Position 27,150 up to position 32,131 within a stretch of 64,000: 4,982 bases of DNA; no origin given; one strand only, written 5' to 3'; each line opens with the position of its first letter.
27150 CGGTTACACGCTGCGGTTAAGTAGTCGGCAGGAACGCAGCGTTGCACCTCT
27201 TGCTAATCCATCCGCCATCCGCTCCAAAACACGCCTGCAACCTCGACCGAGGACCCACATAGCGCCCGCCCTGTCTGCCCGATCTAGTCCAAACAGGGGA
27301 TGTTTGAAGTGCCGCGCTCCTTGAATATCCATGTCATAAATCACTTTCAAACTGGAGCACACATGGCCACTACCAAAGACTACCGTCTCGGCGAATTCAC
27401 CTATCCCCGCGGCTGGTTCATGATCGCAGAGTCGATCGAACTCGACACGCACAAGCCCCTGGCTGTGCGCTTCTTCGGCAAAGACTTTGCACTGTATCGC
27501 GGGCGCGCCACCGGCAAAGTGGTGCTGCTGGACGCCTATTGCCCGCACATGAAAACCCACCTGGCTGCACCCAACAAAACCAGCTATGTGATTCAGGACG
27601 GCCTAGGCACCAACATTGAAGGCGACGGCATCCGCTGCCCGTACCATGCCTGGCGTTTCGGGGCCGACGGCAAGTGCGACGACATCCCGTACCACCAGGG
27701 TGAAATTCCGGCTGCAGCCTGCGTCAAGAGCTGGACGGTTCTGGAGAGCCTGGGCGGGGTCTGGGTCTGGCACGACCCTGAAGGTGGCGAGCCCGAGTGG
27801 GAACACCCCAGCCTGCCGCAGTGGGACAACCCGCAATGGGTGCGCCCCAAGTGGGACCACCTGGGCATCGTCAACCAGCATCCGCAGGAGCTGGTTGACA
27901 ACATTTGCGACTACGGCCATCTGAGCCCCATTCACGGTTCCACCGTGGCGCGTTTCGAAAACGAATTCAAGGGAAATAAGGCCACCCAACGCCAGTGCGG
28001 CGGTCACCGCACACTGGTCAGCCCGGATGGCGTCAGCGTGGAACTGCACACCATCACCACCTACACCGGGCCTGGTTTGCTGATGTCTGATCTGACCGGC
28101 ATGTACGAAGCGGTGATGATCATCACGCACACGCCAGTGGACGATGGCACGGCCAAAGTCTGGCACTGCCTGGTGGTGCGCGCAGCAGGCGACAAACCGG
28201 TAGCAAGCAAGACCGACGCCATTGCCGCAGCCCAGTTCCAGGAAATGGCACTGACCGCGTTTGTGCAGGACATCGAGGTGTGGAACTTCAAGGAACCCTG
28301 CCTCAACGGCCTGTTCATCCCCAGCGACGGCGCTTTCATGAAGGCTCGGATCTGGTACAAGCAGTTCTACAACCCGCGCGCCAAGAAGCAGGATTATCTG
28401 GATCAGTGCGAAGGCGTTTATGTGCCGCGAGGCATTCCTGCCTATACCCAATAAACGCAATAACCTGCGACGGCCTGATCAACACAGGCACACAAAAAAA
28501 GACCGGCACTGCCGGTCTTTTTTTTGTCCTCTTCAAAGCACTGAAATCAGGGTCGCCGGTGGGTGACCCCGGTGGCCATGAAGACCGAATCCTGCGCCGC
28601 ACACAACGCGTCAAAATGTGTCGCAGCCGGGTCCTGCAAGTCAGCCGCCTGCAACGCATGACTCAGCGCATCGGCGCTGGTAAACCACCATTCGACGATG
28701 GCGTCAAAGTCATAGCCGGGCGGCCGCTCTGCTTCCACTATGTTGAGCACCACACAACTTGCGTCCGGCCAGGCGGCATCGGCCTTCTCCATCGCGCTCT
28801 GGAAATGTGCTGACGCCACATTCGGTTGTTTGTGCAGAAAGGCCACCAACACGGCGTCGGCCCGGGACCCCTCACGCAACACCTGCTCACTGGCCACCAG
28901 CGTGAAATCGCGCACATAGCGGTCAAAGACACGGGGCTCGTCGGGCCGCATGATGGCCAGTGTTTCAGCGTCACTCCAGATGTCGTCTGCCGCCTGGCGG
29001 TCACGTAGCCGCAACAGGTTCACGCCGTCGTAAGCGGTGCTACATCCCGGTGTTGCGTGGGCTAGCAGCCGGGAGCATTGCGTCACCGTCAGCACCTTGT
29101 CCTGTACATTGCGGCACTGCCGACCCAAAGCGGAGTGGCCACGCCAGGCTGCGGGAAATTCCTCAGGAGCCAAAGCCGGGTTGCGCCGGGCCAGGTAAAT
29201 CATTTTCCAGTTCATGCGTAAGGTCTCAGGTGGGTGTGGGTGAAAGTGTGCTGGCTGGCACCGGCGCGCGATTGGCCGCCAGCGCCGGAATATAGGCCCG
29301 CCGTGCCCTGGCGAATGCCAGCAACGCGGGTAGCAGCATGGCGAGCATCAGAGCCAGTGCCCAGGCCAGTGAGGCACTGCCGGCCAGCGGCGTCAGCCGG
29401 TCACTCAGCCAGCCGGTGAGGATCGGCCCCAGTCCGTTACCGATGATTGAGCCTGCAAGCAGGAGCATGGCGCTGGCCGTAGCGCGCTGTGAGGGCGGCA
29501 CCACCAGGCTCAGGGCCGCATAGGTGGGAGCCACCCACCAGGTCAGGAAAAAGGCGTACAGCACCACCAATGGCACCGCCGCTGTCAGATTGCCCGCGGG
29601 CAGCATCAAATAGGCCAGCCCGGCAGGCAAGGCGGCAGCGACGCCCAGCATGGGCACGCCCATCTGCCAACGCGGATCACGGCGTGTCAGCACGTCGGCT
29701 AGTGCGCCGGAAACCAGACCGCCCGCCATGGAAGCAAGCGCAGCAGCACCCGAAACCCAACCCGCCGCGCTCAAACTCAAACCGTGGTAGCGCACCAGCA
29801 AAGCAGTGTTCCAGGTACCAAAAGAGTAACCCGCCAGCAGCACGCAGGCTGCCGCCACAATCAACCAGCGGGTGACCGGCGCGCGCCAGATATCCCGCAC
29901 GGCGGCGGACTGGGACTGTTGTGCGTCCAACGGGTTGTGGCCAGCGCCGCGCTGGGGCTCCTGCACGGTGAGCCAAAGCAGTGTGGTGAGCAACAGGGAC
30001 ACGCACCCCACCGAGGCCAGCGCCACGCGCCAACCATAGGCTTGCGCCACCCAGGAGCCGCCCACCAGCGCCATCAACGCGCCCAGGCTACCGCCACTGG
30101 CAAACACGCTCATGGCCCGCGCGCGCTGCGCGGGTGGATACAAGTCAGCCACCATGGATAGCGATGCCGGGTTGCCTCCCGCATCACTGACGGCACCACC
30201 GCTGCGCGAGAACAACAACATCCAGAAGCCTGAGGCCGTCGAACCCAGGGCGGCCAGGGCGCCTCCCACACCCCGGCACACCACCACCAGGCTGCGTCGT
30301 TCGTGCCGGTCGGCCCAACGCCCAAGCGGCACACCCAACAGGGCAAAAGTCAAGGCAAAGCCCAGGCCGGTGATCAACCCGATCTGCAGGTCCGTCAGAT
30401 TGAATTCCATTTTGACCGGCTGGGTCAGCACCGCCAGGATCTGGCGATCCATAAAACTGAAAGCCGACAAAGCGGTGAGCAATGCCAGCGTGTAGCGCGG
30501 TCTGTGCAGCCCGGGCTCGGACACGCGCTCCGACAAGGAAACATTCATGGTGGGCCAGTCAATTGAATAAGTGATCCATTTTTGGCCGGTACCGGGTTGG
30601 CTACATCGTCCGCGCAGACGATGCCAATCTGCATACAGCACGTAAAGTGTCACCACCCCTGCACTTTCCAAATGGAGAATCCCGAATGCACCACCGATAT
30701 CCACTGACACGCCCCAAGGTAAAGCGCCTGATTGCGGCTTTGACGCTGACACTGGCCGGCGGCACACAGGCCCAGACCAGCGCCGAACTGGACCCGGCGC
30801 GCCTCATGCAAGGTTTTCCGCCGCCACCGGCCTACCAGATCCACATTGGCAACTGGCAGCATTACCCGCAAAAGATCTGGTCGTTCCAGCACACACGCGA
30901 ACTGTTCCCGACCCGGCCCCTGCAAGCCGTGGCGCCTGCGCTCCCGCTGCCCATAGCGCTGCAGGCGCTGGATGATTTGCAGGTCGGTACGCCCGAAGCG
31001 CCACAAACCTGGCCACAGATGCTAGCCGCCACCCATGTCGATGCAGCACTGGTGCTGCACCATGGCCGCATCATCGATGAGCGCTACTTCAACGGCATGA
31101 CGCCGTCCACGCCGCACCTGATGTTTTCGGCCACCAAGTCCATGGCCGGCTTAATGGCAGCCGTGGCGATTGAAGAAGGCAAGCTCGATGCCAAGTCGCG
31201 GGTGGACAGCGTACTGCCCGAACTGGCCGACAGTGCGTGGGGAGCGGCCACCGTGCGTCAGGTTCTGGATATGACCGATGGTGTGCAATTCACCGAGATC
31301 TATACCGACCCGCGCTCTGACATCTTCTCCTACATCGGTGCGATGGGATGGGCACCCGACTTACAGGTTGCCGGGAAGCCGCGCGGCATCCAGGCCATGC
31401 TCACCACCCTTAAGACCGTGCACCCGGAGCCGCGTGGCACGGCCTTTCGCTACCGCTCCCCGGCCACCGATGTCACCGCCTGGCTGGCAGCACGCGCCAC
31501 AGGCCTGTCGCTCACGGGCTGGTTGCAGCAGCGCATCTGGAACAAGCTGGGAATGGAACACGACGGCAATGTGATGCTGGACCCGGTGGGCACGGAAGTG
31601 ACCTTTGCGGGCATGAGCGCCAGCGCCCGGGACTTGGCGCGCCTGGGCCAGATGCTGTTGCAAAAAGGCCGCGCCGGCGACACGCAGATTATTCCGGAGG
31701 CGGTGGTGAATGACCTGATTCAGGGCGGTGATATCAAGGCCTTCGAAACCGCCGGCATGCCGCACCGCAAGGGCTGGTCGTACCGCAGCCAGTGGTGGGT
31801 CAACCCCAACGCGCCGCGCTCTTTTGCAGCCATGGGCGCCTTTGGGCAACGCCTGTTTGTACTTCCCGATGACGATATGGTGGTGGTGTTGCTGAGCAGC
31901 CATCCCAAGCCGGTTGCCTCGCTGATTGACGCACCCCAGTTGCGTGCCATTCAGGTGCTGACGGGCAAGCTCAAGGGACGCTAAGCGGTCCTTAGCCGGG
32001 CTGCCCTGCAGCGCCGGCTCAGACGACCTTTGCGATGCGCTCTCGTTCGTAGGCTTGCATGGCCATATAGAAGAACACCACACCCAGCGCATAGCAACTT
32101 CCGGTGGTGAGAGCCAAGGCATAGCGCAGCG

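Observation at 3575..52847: A 20-bp dyad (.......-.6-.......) recurs in ten promoter gaps of the steroid island: candidate regulon operator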

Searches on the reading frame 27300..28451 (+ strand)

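Call 12: search_protein_families(library=pfam, proteins=[window:27300-28451:+], max_evalue=0.00001)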
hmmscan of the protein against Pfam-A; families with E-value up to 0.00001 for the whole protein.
window:27300-28451:+ (384 aa): 2 families
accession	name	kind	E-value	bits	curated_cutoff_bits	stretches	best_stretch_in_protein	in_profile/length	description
PF19298.5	KshA_C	-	1.8e-57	195.2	23.3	1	156-357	1-207/207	3-Ketosteroid 9alpha-hydroxylase C-terminal domain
PF00355.32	Rieske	-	9.9e-17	61.1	20.3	1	39-133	2-82/88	Rieske [2Fe-2S] domain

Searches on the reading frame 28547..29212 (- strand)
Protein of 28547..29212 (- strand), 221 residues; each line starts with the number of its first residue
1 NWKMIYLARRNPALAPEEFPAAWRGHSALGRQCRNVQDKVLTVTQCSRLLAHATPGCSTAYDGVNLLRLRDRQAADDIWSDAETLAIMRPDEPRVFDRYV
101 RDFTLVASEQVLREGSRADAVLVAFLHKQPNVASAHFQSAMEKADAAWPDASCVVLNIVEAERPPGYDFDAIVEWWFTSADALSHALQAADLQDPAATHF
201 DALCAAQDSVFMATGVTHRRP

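Call 12: search_protein_families(library=pfam, proteins=[window:28547-29212:-], max_evalue=0.00001)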
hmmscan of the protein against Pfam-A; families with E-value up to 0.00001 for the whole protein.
window:28547-29212:- (221 aa): 1 family
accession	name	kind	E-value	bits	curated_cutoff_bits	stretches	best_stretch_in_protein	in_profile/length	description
PF07110.17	EthD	-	5.4e-12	47.1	22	1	11-98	1-95/96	EthD domain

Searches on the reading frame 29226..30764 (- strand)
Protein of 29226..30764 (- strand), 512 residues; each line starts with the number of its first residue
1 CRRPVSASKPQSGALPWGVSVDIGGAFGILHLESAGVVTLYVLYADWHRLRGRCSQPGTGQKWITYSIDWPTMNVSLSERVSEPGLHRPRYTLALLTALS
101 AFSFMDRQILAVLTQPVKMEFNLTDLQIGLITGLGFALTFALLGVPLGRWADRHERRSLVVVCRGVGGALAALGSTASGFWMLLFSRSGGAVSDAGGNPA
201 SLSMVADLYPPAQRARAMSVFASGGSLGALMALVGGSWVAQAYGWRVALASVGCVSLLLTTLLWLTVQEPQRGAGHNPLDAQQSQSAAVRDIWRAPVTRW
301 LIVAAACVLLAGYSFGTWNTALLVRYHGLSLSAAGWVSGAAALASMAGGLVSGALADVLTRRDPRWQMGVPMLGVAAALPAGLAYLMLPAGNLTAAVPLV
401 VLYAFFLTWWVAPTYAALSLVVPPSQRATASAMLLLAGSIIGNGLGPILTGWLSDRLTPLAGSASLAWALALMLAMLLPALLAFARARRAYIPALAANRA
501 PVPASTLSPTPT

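Call 12: search_protein_families(library=pfam, proteins=[window:29226-30764:-], max_evalue=0.00001)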
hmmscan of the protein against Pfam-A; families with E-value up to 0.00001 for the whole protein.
window:29226-30764:- (512 aa): 1 family
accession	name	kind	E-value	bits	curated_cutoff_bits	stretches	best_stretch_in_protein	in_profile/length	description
PF07690.21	MFS_1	-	2.6e-50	171.7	33.4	2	98-447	3-347/347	Major Facilitator Superfamily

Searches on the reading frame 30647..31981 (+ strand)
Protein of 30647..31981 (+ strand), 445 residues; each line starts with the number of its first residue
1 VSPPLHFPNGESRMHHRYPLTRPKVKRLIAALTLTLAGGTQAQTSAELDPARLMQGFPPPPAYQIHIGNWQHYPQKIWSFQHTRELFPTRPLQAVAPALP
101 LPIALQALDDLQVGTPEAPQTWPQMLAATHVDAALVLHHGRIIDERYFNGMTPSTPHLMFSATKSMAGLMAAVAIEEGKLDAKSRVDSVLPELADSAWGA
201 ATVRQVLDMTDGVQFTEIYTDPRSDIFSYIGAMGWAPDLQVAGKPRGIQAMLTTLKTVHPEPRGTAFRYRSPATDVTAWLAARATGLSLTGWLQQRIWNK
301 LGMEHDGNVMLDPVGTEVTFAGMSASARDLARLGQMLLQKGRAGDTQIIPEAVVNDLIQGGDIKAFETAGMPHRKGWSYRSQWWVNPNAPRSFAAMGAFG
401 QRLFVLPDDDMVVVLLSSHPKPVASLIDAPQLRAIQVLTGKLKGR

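Call 12: search_protein_families(library=pfam, proteins=[window:30647-31981:+], max_evalue=0.00001)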
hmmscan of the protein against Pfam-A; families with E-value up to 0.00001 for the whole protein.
window:30647-31981:+ (445 aa): 1 family
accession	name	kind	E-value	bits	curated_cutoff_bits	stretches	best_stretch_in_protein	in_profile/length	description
PF00144.29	Beta-lactamase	-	1.1e-34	120.5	27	1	133-435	18-326/329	Beta-lactamase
